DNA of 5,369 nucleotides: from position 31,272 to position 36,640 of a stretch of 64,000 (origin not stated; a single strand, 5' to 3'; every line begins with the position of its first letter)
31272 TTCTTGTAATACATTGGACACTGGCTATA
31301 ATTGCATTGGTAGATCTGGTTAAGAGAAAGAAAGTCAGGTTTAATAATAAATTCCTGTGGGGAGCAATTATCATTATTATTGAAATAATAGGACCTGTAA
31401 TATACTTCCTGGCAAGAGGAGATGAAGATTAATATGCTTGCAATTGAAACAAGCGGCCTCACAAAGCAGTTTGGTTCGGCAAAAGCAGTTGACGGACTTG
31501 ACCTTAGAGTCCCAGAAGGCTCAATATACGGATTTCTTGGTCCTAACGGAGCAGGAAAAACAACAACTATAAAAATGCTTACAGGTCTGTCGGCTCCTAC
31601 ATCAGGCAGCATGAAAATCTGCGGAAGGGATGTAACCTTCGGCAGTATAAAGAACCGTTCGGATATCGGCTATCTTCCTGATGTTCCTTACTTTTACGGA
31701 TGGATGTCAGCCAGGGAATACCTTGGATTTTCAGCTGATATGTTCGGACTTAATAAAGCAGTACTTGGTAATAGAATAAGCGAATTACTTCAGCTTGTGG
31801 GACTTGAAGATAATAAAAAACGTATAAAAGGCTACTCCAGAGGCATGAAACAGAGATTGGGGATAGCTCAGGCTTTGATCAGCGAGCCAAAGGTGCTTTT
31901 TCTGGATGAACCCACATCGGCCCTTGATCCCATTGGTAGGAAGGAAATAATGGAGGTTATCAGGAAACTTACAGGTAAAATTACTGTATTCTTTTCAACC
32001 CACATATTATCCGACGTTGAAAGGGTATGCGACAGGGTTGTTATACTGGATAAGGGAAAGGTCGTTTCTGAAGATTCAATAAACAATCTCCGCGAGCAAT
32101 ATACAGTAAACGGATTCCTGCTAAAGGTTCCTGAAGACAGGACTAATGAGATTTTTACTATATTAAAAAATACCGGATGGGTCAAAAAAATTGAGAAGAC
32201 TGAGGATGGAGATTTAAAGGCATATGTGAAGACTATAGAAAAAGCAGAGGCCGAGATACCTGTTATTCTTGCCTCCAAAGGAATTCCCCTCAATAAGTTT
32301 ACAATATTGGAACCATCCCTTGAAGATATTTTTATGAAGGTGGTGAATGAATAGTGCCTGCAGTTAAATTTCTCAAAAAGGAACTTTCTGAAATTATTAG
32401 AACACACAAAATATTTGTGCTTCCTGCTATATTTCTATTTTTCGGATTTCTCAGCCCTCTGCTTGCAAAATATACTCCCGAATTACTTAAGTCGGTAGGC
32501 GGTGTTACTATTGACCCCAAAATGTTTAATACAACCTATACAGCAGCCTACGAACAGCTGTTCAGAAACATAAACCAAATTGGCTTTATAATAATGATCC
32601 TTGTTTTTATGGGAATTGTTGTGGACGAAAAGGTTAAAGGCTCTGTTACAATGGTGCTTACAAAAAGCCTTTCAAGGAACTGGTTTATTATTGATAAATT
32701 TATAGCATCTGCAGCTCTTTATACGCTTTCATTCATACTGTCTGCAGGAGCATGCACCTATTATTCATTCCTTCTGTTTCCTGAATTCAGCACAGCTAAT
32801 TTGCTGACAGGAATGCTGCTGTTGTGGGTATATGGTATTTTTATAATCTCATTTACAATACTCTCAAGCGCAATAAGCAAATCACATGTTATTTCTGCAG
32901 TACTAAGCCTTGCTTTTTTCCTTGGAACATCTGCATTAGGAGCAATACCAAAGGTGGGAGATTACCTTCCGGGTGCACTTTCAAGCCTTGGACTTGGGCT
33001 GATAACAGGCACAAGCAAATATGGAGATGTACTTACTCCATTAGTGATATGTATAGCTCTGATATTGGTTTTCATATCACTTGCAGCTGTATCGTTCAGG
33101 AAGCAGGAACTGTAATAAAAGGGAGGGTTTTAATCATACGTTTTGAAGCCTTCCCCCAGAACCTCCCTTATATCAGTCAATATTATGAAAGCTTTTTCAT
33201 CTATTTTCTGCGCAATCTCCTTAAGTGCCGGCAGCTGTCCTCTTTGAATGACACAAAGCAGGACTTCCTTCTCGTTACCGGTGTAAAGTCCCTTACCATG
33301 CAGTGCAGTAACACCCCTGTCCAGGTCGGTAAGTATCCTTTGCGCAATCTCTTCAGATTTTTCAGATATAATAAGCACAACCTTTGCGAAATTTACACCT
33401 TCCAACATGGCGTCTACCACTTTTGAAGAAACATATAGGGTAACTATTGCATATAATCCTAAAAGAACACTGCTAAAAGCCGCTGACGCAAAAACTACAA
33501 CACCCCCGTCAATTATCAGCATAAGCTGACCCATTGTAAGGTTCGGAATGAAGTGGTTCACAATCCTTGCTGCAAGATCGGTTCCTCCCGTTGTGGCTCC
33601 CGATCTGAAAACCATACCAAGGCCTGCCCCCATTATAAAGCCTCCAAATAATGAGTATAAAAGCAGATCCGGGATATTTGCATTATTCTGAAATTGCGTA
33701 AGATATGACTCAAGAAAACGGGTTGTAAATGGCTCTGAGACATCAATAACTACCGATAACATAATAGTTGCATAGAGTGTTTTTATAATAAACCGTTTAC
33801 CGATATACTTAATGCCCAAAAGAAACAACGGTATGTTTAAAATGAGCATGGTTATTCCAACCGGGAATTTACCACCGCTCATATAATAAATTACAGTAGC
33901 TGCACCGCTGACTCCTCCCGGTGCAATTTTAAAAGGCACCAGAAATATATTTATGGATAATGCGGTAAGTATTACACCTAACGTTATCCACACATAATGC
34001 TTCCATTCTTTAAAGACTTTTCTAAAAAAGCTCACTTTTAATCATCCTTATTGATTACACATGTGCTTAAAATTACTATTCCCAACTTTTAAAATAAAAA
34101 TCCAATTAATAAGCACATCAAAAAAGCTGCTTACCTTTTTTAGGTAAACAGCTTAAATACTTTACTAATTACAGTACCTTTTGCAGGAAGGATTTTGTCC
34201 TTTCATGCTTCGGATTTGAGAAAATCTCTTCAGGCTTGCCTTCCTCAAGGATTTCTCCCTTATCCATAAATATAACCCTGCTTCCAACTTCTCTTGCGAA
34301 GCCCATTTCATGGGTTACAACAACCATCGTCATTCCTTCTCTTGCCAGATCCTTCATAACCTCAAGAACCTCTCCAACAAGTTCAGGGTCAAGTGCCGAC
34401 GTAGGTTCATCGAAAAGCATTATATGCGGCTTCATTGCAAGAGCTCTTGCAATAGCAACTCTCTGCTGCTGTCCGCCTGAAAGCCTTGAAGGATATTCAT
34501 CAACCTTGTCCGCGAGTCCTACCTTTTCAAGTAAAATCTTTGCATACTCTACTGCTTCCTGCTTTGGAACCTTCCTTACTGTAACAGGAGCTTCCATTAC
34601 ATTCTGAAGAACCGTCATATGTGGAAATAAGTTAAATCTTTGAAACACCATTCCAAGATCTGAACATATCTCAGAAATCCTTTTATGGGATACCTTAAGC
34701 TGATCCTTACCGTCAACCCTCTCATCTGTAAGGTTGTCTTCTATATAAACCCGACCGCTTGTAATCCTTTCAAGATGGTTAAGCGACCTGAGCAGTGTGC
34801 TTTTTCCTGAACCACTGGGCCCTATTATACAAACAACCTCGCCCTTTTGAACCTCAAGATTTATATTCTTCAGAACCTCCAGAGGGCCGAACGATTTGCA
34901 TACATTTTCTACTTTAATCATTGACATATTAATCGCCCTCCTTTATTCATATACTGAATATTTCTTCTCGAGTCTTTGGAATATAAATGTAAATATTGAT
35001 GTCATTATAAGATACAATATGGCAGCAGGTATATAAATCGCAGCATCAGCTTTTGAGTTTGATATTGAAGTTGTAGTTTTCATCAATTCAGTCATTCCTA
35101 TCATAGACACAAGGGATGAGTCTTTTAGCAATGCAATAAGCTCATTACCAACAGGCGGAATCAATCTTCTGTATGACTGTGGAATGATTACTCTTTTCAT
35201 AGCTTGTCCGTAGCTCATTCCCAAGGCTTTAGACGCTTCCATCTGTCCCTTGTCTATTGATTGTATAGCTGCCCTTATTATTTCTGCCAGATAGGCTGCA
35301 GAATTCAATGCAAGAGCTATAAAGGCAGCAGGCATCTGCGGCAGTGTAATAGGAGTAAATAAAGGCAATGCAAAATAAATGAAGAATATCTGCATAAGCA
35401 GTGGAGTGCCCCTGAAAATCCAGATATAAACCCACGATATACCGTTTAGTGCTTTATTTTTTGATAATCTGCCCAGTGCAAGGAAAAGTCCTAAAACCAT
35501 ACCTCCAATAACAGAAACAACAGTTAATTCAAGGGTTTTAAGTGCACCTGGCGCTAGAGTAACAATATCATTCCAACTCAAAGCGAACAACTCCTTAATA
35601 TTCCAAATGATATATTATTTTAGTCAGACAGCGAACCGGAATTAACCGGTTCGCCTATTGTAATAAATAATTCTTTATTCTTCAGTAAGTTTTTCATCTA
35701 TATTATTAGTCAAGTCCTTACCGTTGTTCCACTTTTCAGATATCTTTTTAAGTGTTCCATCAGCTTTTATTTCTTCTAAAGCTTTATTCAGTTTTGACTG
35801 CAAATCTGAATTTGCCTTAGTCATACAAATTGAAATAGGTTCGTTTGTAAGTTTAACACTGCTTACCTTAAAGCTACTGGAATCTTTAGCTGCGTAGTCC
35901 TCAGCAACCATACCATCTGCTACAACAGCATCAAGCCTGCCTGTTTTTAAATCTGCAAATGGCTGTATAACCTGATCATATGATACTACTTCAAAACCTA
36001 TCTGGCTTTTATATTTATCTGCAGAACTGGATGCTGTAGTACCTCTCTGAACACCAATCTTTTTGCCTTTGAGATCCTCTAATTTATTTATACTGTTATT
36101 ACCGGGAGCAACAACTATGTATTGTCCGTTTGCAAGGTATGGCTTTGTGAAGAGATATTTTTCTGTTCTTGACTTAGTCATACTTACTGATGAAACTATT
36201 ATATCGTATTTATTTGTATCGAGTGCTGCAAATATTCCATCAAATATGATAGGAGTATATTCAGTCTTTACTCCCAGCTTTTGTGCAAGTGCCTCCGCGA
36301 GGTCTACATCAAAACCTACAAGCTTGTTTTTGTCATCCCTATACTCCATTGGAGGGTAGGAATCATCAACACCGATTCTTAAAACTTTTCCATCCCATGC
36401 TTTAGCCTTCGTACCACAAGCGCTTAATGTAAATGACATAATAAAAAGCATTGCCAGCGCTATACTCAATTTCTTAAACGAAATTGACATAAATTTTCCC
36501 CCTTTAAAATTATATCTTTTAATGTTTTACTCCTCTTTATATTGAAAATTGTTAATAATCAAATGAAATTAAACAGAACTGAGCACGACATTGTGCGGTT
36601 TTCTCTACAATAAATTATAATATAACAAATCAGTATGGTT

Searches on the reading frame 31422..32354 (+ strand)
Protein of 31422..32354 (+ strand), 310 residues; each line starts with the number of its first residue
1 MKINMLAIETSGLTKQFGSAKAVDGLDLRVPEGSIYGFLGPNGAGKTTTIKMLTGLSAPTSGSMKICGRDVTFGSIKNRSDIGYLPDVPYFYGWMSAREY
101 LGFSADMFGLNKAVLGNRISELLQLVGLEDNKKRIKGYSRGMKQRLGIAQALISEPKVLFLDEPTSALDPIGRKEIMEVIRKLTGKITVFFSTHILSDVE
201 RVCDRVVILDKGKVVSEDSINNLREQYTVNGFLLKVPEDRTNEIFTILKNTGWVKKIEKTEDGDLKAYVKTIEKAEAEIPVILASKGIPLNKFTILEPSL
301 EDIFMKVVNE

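Call 52: search_protein_families(library=pfam, max_evalue=0.00001, proteins=[window:31422-32354:+])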
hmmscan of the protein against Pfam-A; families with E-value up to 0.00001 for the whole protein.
window:31422-32354:+ (310 aa): 3 families
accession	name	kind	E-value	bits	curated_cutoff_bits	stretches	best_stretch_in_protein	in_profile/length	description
PF00005.33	ABC_tran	-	1.7e-29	103.6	25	1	24-166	2-137/137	ABC transporter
PF13304.12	AAA_21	-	2.3e-12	48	27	1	138-195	238-299/304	AAA domain, putative AbiEii toxin, Type IV TA system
PF13732.12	DrrA1-3_C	-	5.7e-10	40.2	27.4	1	219-308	2-81/81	ATP-binding protein DrrA1-3-like, C-terminal domain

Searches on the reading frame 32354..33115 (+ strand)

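Call 52: search_protein_families(library=pfam, max_evalue=0.00001, proteins=[window:32354-33115:+])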
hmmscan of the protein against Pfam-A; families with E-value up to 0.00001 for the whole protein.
window:32354-33115:+ (253 aa): 1 family
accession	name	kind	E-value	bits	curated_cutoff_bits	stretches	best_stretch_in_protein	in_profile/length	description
PF12679.13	ABC2_membrane_2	-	6.1e-12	45.8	27.2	1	7-253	4-283/283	ABC-2 family transporter protein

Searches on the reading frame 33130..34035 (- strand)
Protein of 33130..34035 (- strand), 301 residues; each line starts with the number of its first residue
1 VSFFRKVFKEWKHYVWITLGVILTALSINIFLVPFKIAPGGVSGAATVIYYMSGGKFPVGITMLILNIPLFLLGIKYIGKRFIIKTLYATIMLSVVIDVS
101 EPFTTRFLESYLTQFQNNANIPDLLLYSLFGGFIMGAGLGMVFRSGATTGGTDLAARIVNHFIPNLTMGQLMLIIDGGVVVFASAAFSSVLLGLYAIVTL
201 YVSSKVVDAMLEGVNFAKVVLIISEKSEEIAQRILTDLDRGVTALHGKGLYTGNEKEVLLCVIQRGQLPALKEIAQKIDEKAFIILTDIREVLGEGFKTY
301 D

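Call 52: search_protein_families(library=pfam, max_evalue=0.00001, proteins=[window:33130-34035:-])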
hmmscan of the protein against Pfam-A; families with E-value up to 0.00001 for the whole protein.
window:33130-34035:- (301 aa): 2 families
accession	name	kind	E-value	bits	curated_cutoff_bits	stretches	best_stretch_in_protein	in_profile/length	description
PF02588.21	YitT_membrane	-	2e-60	204.2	24.3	1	14-234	2-204/205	Uncharacterised 5xTM membrane BCR, YitT family COG1284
PF10035.14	DUF2179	-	2.5e-21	75.7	22.8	1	240-294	1-55/55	Uncharacterized protein conserved in bacteria (DUF2179)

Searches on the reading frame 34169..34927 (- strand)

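Call 52: search_protein_families(library=pfam, max_evalue=0.00001, proteins=[window:34169-34927:-])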
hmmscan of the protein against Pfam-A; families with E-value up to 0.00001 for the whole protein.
window:34169-34927:- (252 aa): 4 families
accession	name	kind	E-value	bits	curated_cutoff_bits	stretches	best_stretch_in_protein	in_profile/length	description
PF00005.33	ABC_tran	-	1.1e-35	123.7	25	1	19-177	1-137/137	ABC transporter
PF13304.12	AAA_21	-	1.9e-13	51.6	27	1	146-208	235-300/304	AAA domain, putative AbiEii toxin, Type IV TA system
PF02463.25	SMC_N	-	2.1e-09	37.6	40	1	25-214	21-205/220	RecF/RecN/SMC N terminal domain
PF09818.15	ABC_ATPase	-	5.2e-06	26.1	23.2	0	24-91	75-144/283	P-loop domain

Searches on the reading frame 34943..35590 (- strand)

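Call 52: search_protein_families(library=pfam, max_evalue=0.00001, proteins=[window:34943-35590:-])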
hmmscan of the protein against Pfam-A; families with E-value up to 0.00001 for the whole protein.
window:34943-35590:- (215 aa): 1 family
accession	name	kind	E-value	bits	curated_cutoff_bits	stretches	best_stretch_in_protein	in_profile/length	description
PF00528.27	BPD_transp_1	-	4.8e-28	98.6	26.4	1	30-212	1-183/184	Binding-protein-dependent transport system inner membrane component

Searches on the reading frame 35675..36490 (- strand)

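Call 52: search_protein_families(library=pfam, max_evalue=0.00001, proteins=[window:35675-36490:-])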
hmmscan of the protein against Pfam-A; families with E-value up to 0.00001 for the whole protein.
window:35675-36490:- (271 aa): 2 families
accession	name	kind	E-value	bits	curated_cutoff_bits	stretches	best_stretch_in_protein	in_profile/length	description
PF00497.25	SBP_bac_3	-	2e-44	151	26.4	1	37-255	1-130/132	Bacterial extracellular solute-binding proteins, family 3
PF12974.12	Phosphonate-bd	-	6.4e-06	26.2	27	0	64-245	19-220/242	ABC transporter, phosphonate, periplasmic substrate-binding protein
